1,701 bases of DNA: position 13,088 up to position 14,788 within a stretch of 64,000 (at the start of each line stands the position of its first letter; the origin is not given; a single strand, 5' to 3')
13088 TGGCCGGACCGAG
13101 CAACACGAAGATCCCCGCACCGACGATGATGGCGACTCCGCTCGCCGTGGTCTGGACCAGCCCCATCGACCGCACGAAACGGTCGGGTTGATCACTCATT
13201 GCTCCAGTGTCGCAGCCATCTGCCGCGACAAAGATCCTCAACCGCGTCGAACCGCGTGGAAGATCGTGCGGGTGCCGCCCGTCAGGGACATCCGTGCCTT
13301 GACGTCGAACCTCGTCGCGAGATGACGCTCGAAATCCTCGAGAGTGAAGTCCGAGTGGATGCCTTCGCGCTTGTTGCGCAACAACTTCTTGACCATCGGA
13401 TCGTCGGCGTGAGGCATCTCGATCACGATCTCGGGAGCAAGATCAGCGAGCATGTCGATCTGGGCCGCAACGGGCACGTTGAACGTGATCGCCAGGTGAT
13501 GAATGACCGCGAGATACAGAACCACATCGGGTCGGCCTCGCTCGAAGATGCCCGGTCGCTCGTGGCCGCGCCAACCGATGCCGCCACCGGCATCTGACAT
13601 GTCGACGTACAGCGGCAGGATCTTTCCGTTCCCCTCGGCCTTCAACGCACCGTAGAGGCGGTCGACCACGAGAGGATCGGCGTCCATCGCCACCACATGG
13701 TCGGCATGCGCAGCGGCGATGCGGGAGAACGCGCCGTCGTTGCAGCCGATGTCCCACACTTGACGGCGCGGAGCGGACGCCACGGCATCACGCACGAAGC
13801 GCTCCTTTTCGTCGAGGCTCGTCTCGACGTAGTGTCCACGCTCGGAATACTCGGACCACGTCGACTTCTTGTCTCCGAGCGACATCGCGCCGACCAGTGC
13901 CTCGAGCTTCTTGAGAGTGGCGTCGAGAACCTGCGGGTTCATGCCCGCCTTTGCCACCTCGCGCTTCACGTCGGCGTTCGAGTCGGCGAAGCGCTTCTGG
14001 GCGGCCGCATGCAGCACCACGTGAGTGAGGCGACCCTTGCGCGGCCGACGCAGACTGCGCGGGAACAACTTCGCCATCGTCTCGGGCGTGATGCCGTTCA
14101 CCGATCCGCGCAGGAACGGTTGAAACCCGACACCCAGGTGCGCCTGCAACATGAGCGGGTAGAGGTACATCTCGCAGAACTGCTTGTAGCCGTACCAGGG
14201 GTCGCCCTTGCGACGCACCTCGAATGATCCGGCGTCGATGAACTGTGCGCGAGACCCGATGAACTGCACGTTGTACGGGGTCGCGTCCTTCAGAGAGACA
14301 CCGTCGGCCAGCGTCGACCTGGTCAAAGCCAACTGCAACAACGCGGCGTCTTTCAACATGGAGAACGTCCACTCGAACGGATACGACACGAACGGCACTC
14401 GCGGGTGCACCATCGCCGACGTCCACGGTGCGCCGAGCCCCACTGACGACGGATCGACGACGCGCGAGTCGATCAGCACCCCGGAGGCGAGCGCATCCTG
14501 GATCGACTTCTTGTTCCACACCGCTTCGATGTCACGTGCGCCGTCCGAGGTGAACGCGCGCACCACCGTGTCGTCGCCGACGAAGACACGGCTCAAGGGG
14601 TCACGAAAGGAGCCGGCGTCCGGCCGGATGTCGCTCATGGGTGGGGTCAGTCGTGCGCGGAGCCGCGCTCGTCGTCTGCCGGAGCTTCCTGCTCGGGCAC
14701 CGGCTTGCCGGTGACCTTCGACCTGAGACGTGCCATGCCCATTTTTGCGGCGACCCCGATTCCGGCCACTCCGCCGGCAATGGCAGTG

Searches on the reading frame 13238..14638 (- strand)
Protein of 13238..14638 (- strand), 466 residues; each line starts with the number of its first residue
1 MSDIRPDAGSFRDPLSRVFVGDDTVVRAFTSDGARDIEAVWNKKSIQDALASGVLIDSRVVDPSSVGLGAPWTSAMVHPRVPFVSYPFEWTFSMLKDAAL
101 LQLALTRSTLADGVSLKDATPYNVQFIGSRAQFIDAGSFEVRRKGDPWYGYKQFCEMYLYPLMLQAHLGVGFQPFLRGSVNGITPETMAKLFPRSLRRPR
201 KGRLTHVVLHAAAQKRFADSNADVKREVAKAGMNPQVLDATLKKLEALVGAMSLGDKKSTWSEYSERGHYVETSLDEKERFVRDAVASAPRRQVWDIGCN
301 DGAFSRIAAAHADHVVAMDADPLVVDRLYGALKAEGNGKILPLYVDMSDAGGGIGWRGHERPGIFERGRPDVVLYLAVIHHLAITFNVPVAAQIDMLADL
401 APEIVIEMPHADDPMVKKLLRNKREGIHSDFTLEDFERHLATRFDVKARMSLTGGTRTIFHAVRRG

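Call 43: search_protein_families(library=pfam, proteins=[window:13238-14638:-], max_evalue=0.1)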
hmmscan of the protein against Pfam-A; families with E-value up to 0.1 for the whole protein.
window:13238-14638:- (466 aa): 4 families
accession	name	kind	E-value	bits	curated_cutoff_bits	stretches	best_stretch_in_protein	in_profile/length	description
PF08242.18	Methyltransf_12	-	0.00026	22.1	30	1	296-383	2-79/98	Methyltransferase domain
PF13489.12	Methyltransf_23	-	0.00041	20.6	27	1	289-421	21-131/164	Methyltransferase domain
PF08241.18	Methyltransf_11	-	0.022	15.8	21.2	0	296-382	2-73/95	Methyltransferase domain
PF13649.12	Methyltransf_25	-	0.033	15.3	27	0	294-336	1-45/97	Methyltransferase domain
